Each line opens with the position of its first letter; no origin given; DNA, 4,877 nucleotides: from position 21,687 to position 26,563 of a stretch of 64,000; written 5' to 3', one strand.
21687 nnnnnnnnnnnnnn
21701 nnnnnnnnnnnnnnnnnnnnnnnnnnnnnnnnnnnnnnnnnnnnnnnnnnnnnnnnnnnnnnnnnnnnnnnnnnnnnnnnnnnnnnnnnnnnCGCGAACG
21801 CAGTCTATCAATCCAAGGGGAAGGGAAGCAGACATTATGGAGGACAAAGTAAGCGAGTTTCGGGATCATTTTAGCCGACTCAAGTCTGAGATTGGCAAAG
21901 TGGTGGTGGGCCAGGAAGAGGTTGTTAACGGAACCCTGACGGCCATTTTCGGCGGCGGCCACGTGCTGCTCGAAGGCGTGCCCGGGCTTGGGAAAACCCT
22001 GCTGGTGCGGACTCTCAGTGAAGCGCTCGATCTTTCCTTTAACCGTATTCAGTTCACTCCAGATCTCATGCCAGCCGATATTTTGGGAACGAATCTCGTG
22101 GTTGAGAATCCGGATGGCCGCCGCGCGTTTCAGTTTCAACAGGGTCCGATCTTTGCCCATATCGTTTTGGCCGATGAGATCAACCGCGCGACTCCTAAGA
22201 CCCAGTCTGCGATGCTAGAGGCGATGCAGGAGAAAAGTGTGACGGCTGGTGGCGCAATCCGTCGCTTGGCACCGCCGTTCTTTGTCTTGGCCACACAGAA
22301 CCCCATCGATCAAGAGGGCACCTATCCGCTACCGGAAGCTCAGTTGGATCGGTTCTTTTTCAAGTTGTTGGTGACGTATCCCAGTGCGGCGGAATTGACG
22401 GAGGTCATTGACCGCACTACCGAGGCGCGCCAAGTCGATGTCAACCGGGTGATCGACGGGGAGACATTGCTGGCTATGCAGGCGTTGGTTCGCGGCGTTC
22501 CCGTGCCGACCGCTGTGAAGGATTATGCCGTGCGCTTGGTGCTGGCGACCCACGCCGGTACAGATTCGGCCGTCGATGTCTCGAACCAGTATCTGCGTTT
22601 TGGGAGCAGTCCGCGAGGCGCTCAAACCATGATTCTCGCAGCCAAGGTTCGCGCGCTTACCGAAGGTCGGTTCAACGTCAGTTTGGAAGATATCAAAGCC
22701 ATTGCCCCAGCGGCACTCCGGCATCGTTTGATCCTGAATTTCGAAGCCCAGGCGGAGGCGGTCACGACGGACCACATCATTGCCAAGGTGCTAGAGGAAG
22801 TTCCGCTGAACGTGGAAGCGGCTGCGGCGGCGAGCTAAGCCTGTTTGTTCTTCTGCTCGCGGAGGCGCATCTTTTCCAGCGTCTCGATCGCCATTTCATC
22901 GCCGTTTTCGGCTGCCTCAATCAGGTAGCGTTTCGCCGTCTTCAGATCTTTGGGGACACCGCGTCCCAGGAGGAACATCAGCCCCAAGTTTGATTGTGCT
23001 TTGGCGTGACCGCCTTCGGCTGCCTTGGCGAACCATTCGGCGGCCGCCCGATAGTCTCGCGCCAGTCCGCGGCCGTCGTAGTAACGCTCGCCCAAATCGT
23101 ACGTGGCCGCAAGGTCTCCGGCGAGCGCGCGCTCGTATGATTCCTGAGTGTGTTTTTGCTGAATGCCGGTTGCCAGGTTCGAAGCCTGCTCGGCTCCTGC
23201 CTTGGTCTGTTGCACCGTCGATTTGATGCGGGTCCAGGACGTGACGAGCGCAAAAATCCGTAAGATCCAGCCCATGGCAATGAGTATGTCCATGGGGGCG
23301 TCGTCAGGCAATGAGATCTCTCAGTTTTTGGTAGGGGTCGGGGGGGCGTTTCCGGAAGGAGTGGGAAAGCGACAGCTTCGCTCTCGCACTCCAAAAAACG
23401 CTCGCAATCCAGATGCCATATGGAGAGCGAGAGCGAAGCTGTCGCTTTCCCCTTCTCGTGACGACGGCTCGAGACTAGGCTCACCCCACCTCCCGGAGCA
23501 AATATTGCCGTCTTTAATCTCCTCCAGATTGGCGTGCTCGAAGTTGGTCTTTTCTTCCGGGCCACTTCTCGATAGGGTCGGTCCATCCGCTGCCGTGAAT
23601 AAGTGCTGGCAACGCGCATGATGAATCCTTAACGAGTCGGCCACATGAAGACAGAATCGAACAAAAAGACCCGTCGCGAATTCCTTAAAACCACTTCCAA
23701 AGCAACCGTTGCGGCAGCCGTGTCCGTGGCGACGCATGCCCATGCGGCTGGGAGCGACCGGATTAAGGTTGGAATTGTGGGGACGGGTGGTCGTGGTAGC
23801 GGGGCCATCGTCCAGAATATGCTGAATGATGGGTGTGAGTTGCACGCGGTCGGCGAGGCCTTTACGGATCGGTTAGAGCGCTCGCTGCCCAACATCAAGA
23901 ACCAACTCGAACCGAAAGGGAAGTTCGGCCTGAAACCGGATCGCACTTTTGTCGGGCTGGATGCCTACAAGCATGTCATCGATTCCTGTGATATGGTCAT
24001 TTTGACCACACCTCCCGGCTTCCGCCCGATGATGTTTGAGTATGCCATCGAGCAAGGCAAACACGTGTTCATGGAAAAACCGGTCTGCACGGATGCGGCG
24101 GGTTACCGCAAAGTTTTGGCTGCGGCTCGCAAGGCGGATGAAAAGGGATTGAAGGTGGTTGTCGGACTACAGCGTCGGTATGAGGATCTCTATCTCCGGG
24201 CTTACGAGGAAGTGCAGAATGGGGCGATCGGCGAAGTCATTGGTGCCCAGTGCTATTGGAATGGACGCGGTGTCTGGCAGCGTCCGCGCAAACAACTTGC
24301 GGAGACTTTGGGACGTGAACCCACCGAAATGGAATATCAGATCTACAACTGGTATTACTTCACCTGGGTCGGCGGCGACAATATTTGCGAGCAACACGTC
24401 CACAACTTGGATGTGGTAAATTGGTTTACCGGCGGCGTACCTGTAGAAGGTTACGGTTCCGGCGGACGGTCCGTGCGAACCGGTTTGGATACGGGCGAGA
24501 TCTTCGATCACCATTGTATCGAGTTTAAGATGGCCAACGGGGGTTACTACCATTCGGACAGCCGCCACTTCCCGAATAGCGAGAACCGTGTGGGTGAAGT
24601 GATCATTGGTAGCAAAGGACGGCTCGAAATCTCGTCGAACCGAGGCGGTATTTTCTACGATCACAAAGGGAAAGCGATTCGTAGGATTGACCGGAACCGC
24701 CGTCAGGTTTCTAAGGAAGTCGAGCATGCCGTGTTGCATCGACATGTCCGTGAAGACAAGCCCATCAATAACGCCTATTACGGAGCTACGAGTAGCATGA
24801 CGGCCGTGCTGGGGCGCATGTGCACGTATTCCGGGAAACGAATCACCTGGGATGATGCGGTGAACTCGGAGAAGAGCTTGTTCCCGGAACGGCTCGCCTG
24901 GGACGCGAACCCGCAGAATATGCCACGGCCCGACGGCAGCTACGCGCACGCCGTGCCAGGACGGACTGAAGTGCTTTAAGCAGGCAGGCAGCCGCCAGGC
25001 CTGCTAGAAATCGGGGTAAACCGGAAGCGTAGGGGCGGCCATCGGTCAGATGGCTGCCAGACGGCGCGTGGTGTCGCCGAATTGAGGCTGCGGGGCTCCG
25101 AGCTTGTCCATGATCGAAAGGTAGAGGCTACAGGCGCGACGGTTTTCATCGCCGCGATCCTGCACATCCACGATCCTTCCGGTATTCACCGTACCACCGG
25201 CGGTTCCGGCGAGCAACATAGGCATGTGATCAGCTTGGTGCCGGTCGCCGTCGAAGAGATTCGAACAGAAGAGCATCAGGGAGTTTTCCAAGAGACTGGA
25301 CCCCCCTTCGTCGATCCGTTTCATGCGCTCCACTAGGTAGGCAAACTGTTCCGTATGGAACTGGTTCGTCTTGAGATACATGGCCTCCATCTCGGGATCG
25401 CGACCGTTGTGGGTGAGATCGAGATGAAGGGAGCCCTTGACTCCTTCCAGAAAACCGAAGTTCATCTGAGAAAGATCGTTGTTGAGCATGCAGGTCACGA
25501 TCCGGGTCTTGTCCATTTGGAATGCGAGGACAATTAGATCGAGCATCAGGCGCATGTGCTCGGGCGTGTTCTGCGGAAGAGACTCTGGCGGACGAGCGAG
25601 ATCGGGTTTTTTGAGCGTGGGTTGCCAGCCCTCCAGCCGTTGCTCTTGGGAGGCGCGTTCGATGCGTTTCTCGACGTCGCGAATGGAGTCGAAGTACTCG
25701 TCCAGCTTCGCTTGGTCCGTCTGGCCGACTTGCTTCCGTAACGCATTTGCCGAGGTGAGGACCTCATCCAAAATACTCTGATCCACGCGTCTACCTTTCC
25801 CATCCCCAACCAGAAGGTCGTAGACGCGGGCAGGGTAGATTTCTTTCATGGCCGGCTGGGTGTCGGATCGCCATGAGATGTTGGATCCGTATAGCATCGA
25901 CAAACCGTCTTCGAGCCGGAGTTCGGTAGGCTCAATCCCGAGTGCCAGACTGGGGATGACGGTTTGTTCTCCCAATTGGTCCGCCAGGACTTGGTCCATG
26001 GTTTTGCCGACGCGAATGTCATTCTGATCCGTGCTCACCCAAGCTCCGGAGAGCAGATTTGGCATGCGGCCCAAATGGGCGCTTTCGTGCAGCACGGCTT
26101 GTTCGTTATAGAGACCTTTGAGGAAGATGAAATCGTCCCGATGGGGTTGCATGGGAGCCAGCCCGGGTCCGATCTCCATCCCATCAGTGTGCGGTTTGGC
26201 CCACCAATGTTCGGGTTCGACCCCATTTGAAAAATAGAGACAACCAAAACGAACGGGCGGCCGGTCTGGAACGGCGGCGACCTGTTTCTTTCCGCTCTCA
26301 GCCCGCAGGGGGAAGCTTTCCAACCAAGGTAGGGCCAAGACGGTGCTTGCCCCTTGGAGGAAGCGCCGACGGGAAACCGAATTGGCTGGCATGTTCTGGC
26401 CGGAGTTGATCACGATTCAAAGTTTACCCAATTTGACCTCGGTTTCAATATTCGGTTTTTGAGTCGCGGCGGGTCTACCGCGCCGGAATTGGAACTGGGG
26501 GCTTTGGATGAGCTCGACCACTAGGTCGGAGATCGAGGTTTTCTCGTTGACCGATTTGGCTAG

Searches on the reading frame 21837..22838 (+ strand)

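Call 56: search_protein_families(library=pfam, proteins=[window:21837-22838:+], max_evalue=0.001)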
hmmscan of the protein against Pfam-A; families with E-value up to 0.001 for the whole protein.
window:21837-22838:+ (333 aa): 8 families
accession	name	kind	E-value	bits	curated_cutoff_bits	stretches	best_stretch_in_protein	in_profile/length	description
PF07726.17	AAA_3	-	9.8e-62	207.1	27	1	42-174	1-130/131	ATPase family associated with various cellular activities (AAA)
PF17863.7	AAA_lid_2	-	3.5e-18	65.5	22.7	1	250-317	6-73/74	AAA lid domain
PF07728.20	AAA_5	-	6.9e-15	55.7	22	1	42-173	1-139/139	AAA domain (dynein-related subfamily)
PF20030.5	bpMoxR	-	1.2e-10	41.3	27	1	16-198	7-185/205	MoxR domain in the MoxR-vWA-beta-propeller ternary systems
PF00004.35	AAA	-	2e-06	28.7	21.2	1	43-158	1-112/131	ATPase family associated with various cellular activities (AAA)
PF00493.29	MCM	-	0.00014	21.5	23.3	1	31-158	48-175/224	MCM P-loop domain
PF01078.27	Mg_chelatase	-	0.0003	20.7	20.3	1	23-64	5-46/207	Magnesium chelatase, subunit ChlI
PF13191.12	AAA_16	-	0.00086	20.3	32.6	0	35-67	17-51/167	AAA ATPase domain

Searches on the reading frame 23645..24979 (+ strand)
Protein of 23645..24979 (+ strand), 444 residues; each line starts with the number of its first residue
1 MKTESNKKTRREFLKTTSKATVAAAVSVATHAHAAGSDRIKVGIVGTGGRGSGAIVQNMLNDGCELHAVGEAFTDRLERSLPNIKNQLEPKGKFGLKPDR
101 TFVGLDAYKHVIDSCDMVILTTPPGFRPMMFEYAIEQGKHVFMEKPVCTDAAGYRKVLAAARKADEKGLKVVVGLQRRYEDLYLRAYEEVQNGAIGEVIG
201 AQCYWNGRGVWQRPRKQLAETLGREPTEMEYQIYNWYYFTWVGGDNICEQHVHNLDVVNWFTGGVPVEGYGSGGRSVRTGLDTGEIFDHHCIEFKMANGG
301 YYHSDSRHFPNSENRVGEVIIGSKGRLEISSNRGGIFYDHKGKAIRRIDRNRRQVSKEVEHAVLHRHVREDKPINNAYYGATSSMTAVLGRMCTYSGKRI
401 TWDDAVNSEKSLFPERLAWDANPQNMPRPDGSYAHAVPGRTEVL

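Call 56: search_protein_families(library=pfam, proteins=[window:23645-24979:+], max_evalue=0.001)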
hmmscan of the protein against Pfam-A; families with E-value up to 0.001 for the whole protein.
window:23645-24979:+ (444 aa): 2 families
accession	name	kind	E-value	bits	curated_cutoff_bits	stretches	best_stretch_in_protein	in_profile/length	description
PF01408.29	GFO_IDH_MocA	-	2.4e-11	44.8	24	1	40-166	1-114/120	Oxidoreductase family, NAD-binding Rossmann fold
PF22725.1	GFO_IDH_MocA_C3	-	1.9e-06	28.3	27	1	183-328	1-124/124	GFO/IDH/MocA C-terminal domain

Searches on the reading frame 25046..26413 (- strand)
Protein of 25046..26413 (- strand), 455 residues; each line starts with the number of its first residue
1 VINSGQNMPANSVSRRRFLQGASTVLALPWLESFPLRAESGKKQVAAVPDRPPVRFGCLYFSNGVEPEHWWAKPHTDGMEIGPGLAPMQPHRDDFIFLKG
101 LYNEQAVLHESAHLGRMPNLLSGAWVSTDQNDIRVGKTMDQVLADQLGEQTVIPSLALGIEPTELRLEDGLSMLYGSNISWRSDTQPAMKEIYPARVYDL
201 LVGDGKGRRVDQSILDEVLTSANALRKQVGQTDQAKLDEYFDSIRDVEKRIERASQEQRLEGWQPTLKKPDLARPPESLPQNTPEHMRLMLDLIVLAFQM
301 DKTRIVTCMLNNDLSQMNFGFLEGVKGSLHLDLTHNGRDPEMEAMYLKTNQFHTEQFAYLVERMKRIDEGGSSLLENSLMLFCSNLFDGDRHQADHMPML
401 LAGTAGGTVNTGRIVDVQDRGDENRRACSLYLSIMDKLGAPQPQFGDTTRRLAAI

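Call 56: search_protein_families(library=pfam, proteins=[window:25046-26413:-], max_evalue=0.001)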
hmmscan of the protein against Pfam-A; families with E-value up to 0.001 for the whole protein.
window:25046-26413:- (455 aa): 1 family
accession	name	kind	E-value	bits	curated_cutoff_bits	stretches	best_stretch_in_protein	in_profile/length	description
PF07586.16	HXXSHH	-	7.5e-82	275.8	30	1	55-358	1-307/307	Protein of unknown function (DUF1552)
